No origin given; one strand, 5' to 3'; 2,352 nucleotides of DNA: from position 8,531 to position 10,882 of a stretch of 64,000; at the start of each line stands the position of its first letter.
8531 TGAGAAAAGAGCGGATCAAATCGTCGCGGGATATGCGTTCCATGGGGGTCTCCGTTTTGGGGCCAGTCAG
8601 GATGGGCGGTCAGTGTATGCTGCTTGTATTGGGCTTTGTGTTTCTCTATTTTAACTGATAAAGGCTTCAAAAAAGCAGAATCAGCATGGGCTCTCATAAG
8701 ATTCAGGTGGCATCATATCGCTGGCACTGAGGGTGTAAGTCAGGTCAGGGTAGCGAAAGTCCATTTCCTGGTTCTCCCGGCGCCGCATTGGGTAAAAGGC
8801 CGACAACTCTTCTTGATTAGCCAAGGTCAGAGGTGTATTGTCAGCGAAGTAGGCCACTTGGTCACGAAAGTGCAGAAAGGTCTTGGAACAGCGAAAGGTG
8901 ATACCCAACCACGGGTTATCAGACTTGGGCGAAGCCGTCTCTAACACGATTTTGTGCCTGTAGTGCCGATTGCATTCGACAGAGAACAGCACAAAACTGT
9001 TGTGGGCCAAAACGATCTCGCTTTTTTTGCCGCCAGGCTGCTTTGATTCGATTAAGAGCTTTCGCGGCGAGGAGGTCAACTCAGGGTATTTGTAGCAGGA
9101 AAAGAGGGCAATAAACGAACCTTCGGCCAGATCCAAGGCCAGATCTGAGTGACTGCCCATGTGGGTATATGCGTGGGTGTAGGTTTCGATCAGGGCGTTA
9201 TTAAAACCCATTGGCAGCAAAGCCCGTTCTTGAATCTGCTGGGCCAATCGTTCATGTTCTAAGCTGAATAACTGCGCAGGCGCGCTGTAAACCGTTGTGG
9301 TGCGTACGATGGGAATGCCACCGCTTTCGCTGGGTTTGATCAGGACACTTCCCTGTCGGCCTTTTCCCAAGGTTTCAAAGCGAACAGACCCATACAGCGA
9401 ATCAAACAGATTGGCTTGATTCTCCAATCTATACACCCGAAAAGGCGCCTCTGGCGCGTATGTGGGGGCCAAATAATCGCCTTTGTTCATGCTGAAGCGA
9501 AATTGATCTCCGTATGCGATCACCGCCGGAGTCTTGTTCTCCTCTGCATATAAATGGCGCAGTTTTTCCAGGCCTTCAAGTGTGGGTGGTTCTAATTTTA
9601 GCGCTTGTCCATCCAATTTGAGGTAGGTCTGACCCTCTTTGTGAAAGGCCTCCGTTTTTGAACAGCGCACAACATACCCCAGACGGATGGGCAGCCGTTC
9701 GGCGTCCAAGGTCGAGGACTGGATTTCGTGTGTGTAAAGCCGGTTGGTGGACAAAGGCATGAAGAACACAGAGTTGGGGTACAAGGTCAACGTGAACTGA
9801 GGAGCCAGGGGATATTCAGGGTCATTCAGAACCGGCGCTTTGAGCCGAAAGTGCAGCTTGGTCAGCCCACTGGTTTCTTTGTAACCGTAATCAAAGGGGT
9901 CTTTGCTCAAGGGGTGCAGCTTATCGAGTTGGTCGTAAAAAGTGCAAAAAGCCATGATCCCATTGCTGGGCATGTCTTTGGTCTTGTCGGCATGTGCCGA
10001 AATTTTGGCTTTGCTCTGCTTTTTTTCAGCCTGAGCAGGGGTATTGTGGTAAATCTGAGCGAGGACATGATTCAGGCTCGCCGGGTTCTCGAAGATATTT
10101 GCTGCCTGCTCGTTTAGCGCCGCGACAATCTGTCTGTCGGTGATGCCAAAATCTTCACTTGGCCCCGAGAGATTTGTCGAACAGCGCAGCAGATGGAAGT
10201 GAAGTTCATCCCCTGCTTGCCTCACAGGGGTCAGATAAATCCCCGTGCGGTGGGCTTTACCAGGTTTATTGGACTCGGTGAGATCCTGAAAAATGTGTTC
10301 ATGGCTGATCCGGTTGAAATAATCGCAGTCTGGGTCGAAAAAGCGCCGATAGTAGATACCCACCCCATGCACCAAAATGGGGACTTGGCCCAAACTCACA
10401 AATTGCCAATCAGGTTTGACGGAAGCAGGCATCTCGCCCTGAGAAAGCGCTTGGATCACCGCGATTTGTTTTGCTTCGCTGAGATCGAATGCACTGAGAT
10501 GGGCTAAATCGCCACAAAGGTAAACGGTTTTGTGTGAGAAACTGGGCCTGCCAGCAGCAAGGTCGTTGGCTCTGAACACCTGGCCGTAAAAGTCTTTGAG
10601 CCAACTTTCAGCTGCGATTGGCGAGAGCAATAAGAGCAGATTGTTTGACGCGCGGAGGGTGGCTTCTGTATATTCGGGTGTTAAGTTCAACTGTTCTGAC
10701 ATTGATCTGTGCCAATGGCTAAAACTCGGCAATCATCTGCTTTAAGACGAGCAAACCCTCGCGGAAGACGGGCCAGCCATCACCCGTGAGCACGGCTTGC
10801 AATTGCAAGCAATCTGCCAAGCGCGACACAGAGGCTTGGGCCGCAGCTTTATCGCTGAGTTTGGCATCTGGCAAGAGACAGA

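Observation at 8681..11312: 683-aa protein made of three tandem AlkB-like 2OG/Fe(II)-oxygenase-fold repeats, flanked by an MBL-fold hydrolase and a UvrD-type helicase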

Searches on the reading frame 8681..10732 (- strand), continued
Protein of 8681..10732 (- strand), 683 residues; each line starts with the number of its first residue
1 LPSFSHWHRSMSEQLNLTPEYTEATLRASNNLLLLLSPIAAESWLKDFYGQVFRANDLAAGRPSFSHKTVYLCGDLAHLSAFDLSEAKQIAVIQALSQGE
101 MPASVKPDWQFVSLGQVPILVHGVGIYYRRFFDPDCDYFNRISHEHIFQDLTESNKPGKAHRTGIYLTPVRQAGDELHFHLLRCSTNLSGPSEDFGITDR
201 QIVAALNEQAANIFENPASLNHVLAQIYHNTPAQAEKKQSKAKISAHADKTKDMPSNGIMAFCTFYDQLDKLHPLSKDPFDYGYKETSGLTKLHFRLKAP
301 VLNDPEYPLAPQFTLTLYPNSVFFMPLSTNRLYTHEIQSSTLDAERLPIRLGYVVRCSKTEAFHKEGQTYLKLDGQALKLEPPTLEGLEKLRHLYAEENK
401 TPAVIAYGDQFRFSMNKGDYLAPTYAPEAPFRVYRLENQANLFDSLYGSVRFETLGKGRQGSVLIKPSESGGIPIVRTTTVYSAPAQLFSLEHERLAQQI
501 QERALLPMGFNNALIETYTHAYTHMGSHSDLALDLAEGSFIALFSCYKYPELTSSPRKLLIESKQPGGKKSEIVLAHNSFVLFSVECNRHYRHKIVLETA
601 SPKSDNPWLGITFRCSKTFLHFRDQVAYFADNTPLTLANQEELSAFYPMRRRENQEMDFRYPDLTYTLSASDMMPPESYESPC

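Call 72: list_cluster_members(proteins=[P0141, P0145, P0147, P0151, P0152, P0160, P0161, P0187, P0126, P0146])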
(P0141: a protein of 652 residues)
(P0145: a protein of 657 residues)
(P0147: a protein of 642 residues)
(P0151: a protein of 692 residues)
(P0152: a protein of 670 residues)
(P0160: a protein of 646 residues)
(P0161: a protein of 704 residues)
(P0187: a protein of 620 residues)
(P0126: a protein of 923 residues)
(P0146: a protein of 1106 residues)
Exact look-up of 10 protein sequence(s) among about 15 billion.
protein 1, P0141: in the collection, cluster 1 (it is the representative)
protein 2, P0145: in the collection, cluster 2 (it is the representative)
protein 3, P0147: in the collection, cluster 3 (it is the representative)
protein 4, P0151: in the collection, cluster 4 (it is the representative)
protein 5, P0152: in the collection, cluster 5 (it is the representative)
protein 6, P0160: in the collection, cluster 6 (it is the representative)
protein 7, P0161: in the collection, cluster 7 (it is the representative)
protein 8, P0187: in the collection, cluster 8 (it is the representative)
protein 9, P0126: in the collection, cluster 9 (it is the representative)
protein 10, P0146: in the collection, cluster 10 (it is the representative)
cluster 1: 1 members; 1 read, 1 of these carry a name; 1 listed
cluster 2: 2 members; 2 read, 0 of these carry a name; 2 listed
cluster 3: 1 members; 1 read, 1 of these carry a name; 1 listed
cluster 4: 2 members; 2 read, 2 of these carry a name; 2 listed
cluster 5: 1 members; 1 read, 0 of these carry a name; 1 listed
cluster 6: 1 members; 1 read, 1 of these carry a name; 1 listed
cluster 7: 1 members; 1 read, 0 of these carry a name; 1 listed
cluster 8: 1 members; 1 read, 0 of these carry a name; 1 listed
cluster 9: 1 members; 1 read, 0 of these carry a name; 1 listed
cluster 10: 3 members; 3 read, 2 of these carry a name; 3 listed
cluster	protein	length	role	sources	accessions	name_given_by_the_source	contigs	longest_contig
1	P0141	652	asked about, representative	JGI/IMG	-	hypothetical protein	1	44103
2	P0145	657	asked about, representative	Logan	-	-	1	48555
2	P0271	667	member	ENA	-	-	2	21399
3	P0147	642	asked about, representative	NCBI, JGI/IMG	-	hypothetical protein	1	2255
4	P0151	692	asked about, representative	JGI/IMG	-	hypothetical protein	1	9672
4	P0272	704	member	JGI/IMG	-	hypothetical protein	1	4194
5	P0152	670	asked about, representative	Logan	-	-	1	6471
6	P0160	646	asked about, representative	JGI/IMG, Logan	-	hypothetical protein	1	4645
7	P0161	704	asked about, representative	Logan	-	-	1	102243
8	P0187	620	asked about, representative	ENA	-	-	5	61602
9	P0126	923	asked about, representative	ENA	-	-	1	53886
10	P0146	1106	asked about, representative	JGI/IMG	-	-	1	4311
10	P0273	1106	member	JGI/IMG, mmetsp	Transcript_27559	Transcript_27559/g.46256 ORF Transcript_27559/g.46256 Transcript_27559/m.46256 ...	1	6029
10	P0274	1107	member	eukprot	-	CAMPEP_0174967262 /NCGR_PEP_ID=MMETSP0004_2-20121128/7487_1 /TAXON_ID=420556 ...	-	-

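Call 73: find_encoding_contigs(protein=P0161, flank=8000, max_places=2)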
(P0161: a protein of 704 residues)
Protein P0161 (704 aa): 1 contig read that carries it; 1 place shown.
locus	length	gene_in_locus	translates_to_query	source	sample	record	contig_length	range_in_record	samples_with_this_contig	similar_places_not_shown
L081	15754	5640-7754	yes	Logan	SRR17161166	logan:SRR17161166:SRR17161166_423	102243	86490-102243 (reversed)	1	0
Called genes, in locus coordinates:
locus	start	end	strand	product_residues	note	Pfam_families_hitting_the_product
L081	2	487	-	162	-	?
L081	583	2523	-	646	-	PF00069:Pkinase, PF07714:PK_Tyr_Ser-Thr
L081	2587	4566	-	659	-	PF00069:Pkinase, PF07714:PK_Tyr_Ser-Thr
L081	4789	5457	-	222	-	-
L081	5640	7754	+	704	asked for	PF13532:2OG-FeII_Oxy_2 (faint)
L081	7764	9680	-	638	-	-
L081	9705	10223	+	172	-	PF08797:HIRAN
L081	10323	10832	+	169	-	-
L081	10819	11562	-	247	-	-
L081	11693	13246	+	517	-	PF02891:zf-MIZ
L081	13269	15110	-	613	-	-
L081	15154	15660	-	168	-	-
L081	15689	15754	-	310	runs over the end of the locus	-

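Call 74: find_encoding_contigs(protein=P0187, flank=8000, max_places=2)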
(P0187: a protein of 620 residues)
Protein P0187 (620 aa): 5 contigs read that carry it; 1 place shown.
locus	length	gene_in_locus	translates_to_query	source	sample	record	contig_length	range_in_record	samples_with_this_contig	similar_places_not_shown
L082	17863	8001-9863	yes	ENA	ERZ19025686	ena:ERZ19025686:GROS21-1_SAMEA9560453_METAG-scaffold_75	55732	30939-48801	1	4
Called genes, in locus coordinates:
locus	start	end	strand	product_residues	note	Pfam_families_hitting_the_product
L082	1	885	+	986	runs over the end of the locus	-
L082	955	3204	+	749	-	-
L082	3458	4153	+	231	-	-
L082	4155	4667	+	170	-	-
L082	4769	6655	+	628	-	PF13445:zf-RING_UBOX (weak), PF13639:zf-RING_2 (weak), PF13920:zf-C3HC4_3 (weak), PF14634:zf-RING_5, PF13245:AAA_19, PF13604:AAA_30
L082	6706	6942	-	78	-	-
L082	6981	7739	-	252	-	-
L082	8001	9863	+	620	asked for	PF13532:2OG-FeII_Oxy_2 (faint)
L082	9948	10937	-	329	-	-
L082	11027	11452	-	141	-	-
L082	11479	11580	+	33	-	-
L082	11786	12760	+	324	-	PF00560:LRR_1 (faint), PF13855:LRR_8 (weak), PF12799:LRR_4 (weak), PF13855:LRR_8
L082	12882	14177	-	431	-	-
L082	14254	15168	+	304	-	-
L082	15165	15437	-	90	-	-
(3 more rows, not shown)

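Call 76: find_related_loci(query=A7, collection=viral_contigs, flank=6000)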
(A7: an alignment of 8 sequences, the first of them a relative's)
Query A7 (620 aa) in viral_contigs; peptide patterns used: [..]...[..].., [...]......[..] (x = any residue, [..] = any of these).
136 stretches matched a pattern; 11 encode a relative of the query (tblastn E <= 1e-3); 11 distinct loci.
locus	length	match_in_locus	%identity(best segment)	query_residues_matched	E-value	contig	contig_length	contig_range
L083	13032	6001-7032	39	270-619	5e-63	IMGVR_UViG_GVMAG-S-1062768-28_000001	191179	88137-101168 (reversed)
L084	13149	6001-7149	37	267-618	6e-61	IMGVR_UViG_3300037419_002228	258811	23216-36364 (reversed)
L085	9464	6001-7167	36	267-620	5e-61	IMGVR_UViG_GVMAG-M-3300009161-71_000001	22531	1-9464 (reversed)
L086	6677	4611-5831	37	148-618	3e-60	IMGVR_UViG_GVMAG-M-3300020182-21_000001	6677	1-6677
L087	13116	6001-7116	37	267-619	3e-61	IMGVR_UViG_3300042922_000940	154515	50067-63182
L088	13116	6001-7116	37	267-619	3e-61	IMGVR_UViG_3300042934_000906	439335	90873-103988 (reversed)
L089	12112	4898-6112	38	12-619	6e-58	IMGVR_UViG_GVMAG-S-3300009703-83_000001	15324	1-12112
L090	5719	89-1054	40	334-619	7e-55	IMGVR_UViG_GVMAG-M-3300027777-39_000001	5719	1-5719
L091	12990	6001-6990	36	333-620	4e-50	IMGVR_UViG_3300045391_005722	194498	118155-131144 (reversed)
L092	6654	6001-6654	37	267-480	4e-35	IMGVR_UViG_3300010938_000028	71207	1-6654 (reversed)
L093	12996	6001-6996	37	329-619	6e-53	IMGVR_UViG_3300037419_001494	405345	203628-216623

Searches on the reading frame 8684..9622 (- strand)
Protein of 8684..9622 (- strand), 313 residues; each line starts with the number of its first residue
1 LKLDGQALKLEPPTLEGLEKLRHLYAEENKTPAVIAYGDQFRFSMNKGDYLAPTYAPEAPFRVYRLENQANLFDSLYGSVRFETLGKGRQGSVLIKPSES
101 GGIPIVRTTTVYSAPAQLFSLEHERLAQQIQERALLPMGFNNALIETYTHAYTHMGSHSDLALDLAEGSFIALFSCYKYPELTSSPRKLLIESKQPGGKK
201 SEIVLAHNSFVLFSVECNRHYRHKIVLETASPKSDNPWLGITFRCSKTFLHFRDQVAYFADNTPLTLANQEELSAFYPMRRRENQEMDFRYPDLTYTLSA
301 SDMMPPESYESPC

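Call 25: search_protein_families(library=pfam, proteins=[window:8684-9622:-, window:8684-9460:-], max_evalue=10)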
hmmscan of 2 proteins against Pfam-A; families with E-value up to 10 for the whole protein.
window:8684-9622:- (313 aa): 1 family
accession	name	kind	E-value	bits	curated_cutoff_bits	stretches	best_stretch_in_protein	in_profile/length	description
PF13532.12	2OG-FeII_Oxy_2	-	2.2e-08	35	31.2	1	109-244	63-194/194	2OG-Fe(II) oxygenase superfamily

window:8684-9460:- (259 aa): 2 families
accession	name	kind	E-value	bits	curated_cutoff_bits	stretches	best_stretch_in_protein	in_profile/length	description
PF13532.12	2OG-FeII_Oxy_2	-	1.4e-08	35.6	31.2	1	55-190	63-194/194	2OG-Fe(II) oxygenase superfamily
PF21578.3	117-like_vir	-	0.22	12.2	27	1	93-125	65-97/101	Virus, 117-like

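Call 30: search_solved_structures(query=A3, max_evalue=10, show_alignments=1)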
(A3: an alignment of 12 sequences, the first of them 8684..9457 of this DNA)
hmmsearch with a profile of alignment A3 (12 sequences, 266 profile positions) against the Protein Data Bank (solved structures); distinct sequences matched with E-value up to 10: 13.
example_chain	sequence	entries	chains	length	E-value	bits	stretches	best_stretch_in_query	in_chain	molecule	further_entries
3btz_A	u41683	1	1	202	0.0026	20.1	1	87-178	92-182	Alpha-ketoglutarate-dependent dioxygenase alkB homolog 2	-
3bu0_A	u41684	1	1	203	0.0026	20.1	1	87-178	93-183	Alpha-ketoglutarate-dependent dioxygenase alkB homolog 2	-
3btx_A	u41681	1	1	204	0.0027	20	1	87-178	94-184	Alpha-ketoglutarate-dependent dioxygenase alkB homolog 2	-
3h8o_A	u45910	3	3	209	0.0027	20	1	87-178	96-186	Alpha-ketoglutarate-dependent dioxygenase alkB homolog 2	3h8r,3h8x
3rzg_A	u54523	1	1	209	0.011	18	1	87-178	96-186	Alpha-ketoglutarate-dependent dioxygenase alkB homolog 2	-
3bty_A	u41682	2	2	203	0.083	15.1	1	87-178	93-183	Alpha-ketoglutarate-dependent dioxygenase alkB homolog 2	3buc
4mg2_A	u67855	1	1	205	0.083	15.1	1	87-178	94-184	Alpha-ketoglutarate-dependent dioxygenase alkB homolog 2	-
3s57_A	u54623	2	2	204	0.084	15.1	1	87-178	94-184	Alpha-ketoglutarate-dependent dioxygenase alkB homolog 2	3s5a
4mgt_A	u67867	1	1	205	0.084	15.1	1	87-178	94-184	Alpha-ketoglutarate-dependent dioxygenase alkB homolog 2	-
3rzm_A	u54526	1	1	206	0.085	15.1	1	87-178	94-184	Alpha-ketoglutarate-dependent dioxygenase alkB homolog 2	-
3rzl_A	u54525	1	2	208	0.086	15.1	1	87-178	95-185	Alpha-ketoglutarate-dependent dioxygenase alkB homolog 2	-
3rzh_A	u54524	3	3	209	0.087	15.1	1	87-178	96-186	Alpha-ketoglutarate-dependent dioxygenase alkB homolog 2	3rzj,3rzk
8jnk_A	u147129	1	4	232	0.27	13.5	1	69-184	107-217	Alpha-ketoglutarate-dependent dioxygenase alkB homolog 3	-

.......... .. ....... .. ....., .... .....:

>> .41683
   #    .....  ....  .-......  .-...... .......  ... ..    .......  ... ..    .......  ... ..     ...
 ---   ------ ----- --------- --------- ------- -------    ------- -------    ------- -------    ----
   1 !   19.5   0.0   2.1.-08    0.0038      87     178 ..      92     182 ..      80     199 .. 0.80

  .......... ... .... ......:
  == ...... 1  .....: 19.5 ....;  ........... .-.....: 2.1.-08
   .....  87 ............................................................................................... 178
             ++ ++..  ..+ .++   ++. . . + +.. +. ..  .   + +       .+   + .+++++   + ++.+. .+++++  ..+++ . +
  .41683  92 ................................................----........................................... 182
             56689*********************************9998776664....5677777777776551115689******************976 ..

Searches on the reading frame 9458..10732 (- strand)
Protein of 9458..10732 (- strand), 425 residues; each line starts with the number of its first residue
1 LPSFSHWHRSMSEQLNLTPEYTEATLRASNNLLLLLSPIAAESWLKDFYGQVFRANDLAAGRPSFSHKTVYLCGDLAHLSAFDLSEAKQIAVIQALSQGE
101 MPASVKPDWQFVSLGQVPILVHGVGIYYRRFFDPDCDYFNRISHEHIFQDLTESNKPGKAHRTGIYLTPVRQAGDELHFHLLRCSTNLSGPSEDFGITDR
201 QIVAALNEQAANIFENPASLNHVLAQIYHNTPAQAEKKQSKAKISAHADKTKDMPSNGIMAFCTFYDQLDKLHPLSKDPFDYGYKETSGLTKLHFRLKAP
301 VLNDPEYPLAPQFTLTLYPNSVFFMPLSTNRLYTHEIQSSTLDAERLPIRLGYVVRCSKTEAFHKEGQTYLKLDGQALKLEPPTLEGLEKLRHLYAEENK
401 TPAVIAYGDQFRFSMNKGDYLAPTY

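Call 29: search_solved_structures(query=A2, max_evalue=10, show_alignments=2)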
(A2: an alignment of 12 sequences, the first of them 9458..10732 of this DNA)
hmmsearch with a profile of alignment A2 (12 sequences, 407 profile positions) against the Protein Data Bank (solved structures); distinct sequences matched with E-value up to 10: 2.
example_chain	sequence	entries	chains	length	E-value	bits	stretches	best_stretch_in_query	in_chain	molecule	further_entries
5fzr_A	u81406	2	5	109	0.034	16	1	352-393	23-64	DESIGNED TPR PROTEIN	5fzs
5fzq_A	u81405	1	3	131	0.069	15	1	353-396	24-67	DESIGNED TPR PROTEIN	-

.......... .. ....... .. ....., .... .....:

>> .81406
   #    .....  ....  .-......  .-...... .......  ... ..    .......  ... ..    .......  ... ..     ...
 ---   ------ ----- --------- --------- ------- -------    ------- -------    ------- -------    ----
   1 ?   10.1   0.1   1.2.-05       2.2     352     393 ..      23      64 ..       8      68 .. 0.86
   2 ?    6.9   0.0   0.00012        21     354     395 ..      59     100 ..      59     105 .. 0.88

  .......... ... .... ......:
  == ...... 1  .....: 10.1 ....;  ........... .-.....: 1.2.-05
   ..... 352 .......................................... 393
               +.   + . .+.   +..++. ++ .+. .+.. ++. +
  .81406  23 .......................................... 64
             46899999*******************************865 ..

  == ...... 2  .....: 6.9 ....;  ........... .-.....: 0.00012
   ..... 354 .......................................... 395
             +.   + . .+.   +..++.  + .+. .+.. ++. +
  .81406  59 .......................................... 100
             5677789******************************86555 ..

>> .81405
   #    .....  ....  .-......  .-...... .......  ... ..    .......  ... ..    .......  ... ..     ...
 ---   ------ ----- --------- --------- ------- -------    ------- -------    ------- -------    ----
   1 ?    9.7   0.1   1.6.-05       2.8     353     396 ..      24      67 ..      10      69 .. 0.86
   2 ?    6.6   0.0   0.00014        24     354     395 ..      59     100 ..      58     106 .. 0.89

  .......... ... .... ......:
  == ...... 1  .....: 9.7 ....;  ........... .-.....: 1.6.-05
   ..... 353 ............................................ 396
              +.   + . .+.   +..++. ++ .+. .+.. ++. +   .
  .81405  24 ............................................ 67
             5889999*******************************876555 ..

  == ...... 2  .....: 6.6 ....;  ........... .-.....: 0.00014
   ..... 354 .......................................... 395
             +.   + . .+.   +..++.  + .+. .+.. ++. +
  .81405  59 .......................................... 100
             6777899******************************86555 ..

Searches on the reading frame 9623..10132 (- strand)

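Call 25: search_protein_families(library=pfam, proteins=[window:9623-10132:-], max_evalue=10)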
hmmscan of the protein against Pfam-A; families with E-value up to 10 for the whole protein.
window:9623-10132:- (170 aa): 1 family
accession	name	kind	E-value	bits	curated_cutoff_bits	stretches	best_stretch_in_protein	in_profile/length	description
PF13532.12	2OG-FeII_Oxy_2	-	0.0037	17.9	31.2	1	15-141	90-174/194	2OG-Fe(II) oxygenase superfamily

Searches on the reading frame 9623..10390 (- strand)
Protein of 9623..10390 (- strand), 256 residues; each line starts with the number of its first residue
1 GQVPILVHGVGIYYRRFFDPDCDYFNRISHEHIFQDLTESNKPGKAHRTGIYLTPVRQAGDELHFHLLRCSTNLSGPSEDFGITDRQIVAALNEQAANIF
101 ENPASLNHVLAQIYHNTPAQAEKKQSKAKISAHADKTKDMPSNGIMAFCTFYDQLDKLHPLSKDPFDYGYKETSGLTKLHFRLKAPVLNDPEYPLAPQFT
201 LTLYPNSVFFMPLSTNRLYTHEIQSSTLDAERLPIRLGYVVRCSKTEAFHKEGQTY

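Call 25: search_protein_families(library=pfam, proteins=[window:9623-10390:-], max_evalue=10)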
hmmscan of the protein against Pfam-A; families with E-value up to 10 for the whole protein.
window:9623-10390:- (256 aa): 1 family
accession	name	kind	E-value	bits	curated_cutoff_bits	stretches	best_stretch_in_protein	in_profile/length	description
PF13532.12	2OG-FeII_Oxy_2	-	0.0067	17.1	31.2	1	95-227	80-174/194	2OG-Fe(II) oxygenase superfamily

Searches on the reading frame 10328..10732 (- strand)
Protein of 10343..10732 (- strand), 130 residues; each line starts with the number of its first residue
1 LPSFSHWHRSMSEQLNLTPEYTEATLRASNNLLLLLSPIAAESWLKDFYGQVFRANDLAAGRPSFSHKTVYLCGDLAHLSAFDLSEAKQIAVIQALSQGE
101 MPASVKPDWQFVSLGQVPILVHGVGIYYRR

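Call 25: search_protein_families(library=pfam, proteins=[window:10343-10732:-], max_evalue=10)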
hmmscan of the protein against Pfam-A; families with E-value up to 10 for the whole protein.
window:10343-10732:- (130 aa): 0 families

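Call 45: predict_structure(alignment_id=A4)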
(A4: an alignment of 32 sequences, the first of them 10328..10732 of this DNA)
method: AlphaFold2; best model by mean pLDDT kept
length: 135 residues; sequences in the alignment: 32
mean_pLDDT: 80.0   pTM: 0.71
mean pLDDT of the five models: 80.0, 78.1, 78.0, 77.8, 77.4
residues with pLDDT >= 90: 60; 70-90: 33; 50-70: 37; < 50: 5
segments of 3 or more residues with pLDDT < 50: 15-17
pLDDT, mean of each block of 10 residues (from residue 1): 58 55 66 94 89 89 91 94 92 94 79 90 65 50
secondary structure, 60 per line:
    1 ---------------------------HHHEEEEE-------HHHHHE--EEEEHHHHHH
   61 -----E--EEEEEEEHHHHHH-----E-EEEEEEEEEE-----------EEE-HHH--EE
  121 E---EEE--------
elements in order: E31-35 H43-47 E51-54 H55-60 E69-75 H76-81 E89-98 E110-112 E119-121 E125-127
